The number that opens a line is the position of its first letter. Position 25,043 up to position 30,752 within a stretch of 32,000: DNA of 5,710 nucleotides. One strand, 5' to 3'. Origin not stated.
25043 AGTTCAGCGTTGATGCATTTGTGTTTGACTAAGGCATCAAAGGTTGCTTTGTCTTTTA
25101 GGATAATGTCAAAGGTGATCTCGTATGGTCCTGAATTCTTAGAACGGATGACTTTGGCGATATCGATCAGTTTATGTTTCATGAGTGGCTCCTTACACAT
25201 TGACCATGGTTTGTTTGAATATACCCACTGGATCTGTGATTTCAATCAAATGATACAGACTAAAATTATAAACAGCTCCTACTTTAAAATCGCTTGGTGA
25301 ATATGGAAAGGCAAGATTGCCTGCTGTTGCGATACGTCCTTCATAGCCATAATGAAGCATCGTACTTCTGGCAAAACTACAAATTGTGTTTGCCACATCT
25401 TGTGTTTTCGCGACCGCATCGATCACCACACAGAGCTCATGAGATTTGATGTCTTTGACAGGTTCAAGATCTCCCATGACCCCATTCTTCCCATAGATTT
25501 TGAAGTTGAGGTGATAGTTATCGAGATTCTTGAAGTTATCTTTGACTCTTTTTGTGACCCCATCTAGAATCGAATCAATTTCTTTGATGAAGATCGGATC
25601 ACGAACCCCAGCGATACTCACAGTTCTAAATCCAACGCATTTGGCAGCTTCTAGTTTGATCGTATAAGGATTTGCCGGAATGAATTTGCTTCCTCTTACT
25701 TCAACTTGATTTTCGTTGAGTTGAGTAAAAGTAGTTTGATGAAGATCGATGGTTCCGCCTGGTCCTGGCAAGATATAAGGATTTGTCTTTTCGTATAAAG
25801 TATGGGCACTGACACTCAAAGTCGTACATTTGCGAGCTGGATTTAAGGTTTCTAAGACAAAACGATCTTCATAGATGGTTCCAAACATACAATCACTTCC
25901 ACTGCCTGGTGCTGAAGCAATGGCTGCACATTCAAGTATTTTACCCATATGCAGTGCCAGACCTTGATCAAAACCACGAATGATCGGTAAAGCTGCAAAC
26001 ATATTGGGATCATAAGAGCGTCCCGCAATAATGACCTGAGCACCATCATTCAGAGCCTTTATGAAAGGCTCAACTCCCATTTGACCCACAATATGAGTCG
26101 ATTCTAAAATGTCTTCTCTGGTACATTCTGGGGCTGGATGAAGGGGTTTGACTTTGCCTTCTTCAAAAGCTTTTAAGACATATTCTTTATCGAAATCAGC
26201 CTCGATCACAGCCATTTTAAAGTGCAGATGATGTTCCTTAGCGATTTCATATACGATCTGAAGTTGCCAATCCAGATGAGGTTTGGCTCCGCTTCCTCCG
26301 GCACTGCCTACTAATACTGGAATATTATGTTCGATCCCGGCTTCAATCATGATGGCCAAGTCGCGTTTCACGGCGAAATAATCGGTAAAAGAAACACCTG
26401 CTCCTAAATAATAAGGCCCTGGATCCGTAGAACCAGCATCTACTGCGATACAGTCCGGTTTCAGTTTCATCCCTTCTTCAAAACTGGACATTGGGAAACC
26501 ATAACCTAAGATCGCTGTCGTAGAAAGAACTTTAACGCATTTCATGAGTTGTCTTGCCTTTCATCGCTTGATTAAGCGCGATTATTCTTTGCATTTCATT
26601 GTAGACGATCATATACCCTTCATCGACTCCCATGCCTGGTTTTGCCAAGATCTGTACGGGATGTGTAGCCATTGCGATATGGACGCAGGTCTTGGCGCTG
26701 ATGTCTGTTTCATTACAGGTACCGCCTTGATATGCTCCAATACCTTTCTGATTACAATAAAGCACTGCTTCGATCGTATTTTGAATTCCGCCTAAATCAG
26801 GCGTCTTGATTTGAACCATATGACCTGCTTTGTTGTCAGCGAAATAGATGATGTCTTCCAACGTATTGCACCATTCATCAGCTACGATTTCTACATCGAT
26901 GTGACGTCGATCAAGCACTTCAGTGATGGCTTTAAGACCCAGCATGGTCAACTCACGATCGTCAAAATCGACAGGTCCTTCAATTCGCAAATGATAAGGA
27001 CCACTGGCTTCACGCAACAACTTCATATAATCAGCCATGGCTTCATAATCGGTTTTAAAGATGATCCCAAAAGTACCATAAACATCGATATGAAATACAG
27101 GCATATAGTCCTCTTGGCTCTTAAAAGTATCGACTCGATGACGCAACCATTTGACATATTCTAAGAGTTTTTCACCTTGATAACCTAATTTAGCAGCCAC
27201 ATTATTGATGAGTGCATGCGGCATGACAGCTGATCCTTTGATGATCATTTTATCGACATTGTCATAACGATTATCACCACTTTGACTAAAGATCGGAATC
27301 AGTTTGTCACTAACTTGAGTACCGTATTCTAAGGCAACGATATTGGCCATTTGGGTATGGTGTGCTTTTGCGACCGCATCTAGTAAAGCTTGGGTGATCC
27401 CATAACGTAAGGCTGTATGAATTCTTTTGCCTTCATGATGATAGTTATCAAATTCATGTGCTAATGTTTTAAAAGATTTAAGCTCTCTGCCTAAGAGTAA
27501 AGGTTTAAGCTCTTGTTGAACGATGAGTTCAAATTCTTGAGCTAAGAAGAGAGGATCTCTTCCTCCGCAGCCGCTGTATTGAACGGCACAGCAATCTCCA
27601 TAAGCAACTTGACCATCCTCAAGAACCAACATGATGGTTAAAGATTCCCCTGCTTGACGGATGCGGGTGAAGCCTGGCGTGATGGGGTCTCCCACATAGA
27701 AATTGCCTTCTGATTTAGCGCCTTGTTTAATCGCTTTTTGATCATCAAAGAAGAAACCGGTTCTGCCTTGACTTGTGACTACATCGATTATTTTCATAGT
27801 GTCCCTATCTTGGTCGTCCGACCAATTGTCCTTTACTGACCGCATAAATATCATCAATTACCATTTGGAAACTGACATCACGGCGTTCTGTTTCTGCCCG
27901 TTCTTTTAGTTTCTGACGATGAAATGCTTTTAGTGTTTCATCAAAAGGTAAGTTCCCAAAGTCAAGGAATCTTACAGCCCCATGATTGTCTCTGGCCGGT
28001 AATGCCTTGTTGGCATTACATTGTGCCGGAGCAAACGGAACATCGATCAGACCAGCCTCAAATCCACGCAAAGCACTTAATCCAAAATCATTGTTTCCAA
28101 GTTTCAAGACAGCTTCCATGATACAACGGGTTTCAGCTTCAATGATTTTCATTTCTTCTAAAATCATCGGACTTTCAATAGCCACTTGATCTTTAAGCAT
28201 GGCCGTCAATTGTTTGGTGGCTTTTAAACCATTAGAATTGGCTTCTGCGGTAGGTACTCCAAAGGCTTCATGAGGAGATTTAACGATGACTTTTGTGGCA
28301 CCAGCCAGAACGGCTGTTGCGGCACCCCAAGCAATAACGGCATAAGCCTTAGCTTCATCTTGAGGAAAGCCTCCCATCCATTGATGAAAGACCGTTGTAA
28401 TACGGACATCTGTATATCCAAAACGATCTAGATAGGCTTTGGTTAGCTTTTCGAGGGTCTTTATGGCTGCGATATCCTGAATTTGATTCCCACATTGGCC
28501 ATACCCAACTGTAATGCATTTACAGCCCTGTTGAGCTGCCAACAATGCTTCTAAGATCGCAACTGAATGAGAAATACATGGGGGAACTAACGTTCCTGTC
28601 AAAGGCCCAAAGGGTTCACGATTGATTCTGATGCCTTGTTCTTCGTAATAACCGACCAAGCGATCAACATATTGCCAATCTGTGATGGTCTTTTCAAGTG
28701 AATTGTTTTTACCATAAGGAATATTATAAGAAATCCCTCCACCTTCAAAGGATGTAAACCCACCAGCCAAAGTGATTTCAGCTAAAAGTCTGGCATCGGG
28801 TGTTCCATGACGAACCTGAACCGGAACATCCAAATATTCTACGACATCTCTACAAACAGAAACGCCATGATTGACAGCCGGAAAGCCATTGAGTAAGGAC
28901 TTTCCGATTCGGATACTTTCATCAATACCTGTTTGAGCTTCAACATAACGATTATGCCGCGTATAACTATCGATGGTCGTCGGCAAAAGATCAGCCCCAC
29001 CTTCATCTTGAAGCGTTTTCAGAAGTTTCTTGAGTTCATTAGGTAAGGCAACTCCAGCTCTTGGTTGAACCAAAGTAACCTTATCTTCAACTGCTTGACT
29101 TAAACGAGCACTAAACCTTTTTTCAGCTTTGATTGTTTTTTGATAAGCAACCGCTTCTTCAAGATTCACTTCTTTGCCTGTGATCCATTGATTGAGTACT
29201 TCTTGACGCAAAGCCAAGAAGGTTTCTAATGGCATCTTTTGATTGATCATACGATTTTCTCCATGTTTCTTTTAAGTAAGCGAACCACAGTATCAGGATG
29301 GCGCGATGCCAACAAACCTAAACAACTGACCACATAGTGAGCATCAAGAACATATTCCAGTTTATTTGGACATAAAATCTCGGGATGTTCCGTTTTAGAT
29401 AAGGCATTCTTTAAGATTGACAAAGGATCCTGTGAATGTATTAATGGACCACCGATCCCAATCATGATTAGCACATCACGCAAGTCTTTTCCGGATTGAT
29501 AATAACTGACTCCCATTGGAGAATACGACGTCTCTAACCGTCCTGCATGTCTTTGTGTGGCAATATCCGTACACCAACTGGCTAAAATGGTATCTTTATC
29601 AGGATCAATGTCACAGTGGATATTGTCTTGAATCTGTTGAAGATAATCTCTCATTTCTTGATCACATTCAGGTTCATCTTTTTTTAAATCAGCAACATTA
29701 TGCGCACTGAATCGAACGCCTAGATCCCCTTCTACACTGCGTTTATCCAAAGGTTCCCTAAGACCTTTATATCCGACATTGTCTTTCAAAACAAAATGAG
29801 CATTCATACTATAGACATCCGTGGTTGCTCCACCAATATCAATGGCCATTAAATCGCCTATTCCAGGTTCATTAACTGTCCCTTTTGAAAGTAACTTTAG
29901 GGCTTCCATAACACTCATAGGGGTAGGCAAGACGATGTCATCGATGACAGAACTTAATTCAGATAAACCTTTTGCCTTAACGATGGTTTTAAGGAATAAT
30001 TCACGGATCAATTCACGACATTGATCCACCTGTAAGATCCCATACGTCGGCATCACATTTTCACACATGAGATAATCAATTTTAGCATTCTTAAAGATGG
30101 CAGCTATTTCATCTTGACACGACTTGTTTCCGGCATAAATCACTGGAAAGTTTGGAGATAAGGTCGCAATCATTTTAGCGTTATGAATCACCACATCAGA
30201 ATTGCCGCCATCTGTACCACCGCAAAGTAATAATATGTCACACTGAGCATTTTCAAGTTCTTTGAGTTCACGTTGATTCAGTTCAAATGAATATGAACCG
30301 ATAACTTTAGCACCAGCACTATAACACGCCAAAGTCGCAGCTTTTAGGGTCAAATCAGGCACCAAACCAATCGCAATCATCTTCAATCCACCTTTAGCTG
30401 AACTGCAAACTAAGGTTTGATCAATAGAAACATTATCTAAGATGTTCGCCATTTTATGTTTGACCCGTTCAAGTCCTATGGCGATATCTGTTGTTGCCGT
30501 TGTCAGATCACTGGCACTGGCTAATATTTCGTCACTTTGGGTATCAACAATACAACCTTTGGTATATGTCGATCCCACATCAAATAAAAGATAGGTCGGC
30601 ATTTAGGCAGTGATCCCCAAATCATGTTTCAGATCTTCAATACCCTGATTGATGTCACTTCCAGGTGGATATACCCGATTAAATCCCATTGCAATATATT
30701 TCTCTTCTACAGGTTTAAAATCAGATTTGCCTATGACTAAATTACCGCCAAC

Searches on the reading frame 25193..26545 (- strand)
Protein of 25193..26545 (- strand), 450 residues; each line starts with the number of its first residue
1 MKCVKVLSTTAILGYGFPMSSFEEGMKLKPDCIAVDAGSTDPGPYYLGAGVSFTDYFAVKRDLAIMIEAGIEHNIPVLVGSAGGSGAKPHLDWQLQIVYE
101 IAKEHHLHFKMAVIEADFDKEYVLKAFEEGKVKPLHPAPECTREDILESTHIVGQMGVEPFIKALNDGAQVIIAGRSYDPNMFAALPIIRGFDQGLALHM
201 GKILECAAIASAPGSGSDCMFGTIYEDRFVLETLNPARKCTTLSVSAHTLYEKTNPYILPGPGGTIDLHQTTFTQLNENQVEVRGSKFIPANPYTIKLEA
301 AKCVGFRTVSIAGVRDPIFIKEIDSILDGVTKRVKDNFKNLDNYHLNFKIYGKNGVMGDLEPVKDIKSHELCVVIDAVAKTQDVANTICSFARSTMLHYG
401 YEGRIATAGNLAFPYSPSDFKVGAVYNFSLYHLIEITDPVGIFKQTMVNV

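Call 3: search_protein_families(library=pfam, proteins=[window:25193-26545:-], max_evalue=1)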
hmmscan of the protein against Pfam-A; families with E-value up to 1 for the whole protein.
window:25193-26545:- (450 aa): 1 family
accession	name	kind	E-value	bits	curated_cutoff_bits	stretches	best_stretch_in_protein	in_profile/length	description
PF07287.17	AtuA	-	2.4e-22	79.8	22.8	2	240-396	251-399/437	Acyclic terpene utilisation family protein AtuA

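Call 4: search_protein_families(library=ncbifam, proteins=[window:25193-26545:-], max_evalue=1)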
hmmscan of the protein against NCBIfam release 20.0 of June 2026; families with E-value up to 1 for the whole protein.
window:25193-26545:- (450 aa): 0 families

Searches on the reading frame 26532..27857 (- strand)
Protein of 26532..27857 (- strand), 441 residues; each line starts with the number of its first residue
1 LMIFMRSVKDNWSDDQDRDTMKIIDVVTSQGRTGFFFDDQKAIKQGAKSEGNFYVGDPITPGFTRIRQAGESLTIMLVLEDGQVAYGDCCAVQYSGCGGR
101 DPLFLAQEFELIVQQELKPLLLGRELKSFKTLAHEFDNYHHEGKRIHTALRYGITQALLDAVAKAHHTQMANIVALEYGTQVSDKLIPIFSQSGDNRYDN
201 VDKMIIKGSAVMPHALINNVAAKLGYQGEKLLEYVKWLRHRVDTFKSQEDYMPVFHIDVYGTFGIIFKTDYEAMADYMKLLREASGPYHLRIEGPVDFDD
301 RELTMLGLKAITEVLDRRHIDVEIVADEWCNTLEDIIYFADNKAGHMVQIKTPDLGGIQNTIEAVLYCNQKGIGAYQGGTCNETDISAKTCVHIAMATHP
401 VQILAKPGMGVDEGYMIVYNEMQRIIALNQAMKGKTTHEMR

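Call 3: search_protein_families(library=pfam, proteins=[window:26532-27857:-], max_evalue=1)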
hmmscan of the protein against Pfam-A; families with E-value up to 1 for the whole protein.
window:26532-27857:- (441 aa): 5 families
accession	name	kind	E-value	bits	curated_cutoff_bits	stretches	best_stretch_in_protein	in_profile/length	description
PF07476.17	MAAL_C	-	3.6e-114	380.5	27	1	182-430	2-248/249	Methylaspartate ammonia-lyase C-terminus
PF05034.18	MAAL_N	-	1.1e-69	233.6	27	1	21-179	1-159/159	Methylaspartate ammonia-lyase N-terminus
PF13378.12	MR_MLE_C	-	2.3e-10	41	29.4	1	289-404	72-177/219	Enolase C-terminal domain-like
PF02746.21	MR_MLE_N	-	0.00018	22.1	22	1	74-172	30-114/117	Mandelate racemase / muconate lactonizing enzyme, N-terminal domain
PF00113.28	Enolase_C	-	0.0087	15.8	21.5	1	273-425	137-277/296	Enolase, C-terminal TIM barrel domain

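Call 4: search_protein_families(library=ncbifam, proteins=[window:26532-27857:-], max_evalue=1)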
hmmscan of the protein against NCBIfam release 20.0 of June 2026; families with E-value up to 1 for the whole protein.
window:26532-27857:- (441 aa): 5 families
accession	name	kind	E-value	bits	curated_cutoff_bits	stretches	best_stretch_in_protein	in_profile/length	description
TIGR01502.1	B_methylAsp_ase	equivalog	7.7e-172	571.9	286.15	1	22-430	1-406/408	methylaspartate ammonia-lyase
TIGR02534.1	mucon_cyclo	subfamily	1.9e-07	30.5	334.95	1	293-399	219-315/368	muconate/chloromuconate family cycloisomerase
TIGR01928.1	menC_lowGC_arch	equivalog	6.4e-07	28.7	200.65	1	318-398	221-298/325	o-succinylbenzoate synthase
NF002782.0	PRK02901.1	equivalog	0.0019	17.3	288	1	315-364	179-228/328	o-succinylbenzoate synthase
TIGR01236.1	D1pyr5carbox1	equivalog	0.09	11.4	613.6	1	12-60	428-481/533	L-glutamate gamma-semialdehyde dehydrogenase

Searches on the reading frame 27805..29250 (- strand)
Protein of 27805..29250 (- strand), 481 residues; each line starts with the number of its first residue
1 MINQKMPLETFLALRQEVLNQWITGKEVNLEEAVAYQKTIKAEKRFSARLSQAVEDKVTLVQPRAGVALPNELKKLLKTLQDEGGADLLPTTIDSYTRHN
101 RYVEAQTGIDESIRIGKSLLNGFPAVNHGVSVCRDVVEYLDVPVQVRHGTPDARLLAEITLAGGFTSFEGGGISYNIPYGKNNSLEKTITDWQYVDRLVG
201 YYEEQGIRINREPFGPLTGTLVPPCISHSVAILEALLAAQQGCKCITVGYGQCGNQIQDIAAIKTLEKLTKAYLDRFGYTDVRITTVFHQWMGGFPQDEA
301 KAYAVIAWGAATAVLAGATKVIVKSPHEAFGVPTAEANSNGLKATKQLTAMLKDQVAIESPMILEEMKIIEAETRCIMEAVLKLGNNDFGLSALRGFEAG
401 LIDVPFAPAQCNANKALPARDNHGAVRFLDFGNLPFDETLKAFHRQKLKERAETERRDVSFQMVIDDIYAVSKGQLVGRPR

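Call 3: search_protein_families(library=pfam, proteins=[window:27805-29250:-], max_evalue=1)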
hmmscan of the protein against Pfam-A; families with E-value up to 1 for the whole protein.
window:27805-29250:- (481 aa): 3 families
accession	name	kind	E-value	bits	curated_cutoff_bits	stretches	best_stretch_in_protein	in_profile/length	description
PF06368.17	Met_asp_mut_E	-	2.6e-218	725.3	26.6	1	42-480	3-441/441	Methylaspartate mutase E chain (MutE)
PF07796.16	DUF1638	-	0.024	14.9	27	1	232-263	17-48/161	Protein of unknown function (DUF1638)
PF01964.24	ThiC_Rad_SAM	-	0.17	11.1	25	1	292-369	291-369/420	Radical SAM ThiC family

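Call 4: search_protein_families(library=ncbifam, proteins=[window:27805-29250:-], max_evalue=1)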
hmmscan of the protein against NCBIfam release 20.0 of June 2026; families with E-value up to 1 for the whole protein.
window:27805-29250:- (481 aa): 3 families
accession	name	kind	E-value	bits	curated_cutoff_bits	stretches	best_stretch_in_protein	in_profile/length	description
TIGR01503.1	MthylAspMut_E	equivalog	2.1e-220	732.3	390.1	1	3-480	3-480/480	methylaspartate mutase subunit E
NF009895.0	PRK13352.1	equivalog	0.057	12.2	410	1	292-357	292-358/430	phosphomethylpyrimidine synthase ThiC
NF002138.0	PRK00977.1-2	equivalog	0.077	12.8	77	0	3-62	3-62/77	exodeoxyribonuclease VII small subunit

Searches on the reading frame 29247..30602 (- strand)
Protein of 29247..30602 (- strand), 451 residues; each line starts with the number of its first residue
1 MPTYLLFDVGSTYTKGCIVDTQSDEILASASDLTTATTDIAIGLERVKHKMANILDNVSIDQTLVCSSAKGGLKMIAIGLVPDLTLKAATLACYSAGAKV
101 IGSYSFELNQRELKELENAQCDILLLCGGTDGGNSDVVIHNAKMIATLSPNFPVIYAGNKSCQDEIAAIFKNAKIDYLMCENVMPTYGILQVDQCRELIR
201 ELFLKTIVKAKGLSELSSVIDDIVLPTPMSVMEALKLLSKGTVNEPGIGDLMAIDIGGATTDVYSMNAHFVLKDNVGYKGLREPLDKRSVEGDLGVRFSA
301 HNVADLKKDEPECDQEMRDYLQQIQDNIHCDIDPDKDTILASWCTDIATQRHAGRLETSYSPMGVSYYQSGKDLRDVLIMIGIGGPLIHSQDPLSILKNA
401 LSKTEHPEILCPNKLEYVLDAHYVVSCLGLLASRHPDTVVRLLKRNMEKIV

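Call 3: search_protein_families(library=pfam, proteins=[window:29247-30602:-], max_evalue=1)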
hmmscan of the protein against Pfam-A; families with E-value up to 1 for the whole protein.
window:29247-30602:- (451 aa): 2 families
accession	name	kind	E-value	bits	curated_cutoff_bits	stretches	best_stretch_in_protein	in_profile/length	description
PF13941.12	MutL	-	4.8e-143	477.6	27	1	4-446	1-449/450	MutL protein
PF05378.19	Hydant_A_N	-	0.14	12.3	25.2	0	252-269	2-19/176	Hydantoinase/oxoprolinase N-terminal region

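Call 4: search_protein_families(library=ncbifam, proteins=[window:29247-30602:-], max_evalue=1)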
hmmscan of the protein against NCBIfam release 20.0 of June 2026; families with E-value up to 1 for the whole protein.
window:29247-30602:- (451 aa): 4 families
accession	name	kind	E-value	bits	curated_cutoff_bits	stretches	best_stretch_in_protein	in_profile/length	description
NF040745.1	accessory_GlmL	equivalog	1.4e-162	541.6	475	1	4-448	1-458/459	methylaspartate mutase accessory protein GlmL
TIGR01319.1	glmL_fam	subfamily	1.2e-120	403.4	204.05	1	8-445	2-453/456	GlmL family protein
NF040744.1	ornith_Or-4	equivalog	3.1e-93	312.8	600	1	5-448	4-448/448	GlmL-related ornithine degradation protein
NF004625.0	PRK05965.1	subfamily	0.054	12.2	729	1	11-64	405-458/460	hypothetical protein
